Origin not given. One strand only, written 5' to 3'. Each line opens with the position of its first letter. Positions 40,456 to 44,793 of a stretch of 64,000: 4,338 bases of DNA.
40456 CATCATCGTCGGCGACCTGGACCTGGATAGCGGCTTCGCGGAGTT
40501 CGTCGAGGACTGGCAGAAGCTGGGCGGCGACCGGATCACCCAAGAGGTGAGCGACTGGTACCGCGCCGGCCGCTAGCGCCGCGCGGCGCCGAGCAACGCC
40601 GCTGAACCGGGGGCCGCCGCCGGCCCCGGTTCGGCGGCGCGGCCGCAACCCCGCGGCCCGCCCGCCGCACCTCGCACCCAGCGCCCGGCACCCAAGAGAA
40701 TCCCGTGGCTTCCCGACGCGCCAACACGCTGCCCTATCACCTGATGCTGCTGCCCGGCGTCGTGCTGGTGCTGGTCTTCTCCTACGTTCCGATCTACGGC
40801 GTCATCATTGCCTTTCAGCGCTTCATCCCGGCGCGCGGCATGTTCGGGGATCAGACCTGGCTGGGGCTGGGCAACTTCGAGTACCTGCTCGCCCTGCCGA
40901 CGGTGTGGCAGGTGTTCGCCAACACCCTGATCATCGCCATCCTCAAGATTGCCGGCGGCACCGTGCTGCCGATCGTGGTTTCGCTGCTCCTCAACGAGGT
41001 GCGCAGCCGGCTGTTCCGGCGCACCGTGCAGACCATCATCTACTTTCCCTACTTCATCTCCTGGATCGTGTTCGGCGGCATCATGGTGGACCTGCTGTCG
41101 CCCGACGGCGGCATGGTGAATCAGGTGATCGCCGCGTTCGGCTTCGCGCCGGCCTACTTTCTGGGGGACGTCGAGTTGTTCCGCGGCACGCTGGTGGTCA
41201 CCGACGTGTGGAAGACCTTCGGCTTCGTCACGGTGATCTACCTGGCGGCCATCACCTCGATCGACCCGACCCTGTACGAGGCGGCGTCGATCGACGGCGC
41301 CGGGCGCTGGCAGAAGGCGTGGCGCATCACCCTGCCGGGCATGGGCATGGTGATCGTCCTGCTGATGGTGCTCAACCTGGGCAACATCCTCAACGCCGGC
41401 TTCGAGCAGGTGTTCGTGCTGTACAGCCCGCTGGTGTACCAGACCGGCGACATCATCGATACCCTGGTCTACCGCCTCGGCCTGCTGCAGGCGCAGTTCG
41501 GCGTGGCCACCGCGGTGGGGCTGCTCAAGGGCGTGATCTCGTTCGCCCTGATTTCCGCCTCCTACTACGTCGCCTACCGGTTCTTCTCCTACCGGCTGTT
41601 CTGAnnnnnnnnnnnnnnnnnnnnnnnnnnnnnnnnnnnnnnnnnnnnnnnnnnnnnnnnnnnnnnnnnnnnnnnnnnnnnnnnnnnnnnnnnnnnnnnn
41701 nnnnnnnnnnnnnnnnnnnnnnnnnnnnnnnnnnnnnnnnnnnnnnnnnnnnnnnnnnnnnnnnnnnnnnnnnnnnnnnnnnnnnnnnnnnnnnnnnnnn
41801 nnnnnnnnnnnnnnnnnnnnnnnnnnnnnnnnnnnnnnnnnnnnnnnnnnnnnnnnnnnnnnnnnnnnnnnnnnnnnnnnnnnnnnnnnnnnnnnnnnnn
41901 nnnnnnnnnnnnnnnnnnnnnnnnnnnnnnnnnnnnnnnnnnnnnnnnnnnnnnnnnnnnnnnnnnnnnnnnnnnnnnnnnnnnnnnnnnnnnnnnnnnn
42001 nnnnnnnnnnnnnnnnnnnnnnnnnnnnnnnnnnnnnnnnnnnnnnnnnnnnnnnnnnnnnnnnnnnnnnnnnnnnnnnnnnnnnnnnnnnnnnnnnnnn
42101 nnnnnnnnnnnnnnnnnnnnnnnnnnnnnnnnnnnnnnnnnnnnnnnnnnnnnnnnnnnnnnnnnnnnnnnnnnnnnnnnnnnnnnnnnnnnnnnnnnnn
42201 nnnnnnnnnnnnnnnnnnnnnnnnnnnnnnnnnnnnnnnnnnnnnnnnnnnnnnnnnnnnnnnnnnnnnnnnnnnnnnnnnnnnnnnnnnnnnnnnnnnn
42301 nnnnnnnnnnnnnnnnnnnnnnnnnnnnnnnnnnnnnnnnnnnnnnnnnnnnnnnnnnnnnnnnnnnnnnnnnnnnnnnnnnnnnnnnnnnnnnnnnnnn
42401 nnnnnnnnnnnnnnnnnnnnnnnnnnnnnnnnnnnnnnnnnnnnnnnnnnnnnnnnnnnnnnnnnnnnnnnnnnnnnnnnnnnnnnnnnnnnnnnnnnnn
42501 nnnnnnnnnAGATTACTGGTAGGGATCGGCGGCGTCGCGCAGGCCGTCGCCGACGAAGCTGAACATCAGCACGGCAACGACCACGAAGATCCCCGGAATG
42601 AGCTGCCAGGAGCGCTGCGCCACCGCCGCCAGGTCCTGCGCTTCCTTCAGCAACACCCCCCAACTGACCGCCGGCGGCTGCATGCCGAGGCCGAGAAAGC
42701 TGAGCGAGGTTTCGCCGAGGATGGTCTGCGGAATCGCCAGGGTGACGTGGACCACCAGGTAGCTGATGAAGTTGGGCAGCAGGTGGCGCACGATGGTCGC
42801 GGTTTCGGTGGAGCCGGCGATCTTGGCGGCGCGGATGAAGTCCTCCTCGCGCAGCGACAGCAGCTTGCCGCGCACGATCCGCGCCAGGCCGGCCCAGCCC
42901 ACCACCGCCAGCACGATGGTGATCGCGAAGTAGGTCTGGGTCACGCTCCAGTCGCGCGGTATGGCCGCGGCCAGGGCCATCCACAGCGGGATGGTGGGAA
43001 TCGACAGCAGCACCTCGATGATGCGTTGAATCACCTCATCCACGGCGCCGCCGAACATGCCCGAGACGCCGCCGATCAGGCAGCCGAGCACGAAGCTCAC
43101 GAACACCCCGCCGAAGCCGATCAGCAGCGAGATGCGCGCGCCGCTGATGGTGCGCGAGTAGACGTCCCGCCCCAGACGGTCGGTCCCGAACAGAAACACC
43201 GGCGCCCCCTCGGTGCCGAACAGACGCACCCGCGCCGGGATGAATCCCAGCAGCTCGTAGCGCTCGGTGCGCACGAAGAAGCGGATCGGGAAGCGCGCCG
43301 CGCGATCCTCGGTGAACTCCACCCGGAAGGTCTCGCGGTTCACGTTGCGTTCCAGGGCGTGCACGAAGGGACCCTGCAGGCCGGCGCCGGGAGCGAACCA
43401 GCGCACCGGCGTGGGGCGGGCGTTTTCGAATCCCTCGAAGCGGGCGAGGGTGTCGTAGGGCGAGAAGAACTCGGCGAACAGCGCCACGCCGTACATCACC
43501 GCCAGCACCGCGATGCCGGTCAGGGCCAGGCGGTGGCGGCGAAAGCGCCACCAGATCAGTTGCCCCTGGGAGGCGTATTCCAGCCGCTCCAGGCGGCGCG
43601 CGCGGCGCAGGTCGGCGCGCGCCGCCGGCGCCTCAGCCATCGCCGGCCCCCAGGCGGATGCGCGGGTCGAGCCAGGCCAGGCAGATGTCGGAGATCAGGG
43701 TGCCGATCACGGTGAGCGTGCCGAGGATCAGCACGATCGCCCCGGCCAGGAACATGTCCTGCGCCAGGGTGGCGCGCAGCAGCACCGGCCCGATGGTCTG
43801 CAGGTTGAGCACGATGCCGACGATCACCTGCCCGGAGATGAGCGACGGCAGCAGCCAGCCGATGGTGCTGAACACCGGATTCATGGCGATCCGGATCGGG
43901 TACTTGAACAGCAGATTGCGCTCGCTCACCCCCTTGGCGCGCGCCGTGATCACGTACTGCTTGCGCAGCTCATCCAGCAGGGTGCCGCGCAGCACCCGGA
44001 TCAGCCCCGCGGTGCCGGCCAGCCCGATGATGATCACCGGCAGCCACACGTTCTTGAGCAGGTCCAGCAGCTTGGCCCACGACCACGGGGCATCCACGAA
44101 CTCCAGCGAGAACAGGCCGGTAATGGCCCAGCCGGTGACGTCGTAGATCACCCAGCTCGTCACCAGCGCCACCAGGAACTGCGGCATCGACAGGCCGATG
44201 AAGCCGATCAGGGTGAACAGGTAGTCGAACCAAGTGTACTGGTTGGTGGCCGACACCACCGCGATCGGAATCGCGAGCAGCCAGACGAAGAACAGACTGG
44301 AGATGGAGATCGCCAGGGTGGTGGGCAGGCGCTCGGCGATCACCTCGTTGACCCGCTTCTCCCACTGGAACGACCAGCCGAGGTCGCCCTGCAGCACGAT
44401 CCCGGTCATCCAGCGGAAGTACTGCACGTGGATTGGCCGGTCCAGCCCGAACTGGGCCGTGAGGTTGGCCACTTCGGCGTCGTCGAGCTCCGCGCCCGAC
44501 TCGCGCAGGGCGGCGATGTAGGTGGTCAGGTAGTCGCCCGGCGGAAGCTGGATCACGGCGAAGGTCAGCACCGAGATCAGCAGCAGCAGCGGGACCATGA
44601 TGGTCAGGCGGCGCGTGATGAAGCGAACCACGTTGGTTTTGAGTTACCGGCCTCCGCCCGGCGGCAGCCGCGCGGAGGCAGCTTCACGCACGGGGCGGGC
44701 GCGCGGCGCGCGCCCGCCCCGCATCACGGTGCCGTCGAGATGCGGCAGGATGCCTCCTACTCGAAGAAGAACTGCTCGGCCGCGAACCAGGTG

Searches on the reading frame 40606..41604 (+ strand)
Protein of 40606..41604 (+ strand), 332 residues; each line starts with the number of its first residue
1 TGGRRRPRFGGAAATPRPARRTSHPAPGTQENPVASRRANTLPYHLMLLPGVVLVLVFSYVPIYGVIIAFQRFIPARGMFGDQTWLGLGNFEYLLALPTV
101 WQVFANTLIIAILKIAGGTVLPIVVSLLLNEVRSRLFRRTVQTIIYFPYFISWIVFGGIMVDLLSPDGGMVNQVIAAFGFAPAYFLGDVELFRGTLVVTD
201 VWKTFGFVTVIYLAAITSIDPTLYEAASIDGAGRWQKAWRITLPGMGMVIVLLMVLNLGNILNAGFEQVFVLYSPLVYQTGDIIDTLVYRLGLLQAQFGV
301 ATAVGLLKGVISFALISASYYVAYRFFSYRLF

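Call 32: search_protein_families(library=pfam, max_evalue=0.001, proteins=[window:40606-41604:+])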
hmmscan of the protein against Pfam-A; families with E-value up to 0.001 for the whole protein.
window:40606-41604:+ (332 aa): 1 family
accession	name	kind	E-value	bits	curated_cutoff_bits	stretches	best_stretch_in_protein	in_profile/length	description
PF00528.27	BPD_transp_1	-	3.5e-14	53.4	26.4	1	121-330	4-181/184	Binding-protein-dependent transport system inner membrane component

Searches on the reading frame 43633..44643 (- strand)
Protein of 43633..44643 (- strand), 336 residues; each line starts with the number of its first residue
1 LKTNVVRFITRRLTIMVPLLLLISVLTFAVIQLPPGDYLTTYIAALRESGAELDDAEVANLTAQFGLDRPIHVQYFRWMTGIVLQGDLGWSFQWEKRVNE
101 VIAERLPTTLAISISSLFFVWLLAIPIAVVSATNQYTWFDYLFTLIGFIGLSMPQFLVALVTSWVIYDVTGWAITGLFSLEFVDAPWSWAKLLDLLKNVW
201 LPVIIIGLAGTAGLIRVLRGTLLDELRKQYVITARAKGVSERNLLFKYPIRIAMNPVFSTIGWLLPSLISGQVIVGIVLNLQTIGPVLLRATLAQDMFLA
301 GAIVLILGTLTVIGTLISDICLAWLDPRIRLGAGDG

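Call 32: search_protein_families(library=pfam, max_evalue=0.001, proteins=[window:43633-44643:-])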
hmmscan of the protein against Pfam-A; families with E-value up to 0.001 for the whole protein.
window:43633-44643:- (336 aa): 2 families
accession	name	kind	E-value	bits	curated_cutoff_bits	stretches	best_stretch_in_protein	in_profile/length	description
PF00528.27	BPD_transp_1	-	7.5e-23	81.6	26.4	1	124-330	1-183/184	Binding-protein-dependent transport system inner membrane component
PF19300.4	BPD_transp_1_N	-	2.2e-14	54.1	23.8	1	6-112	2-113/114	Binding-prot-dependent transport system membrane comp, N-term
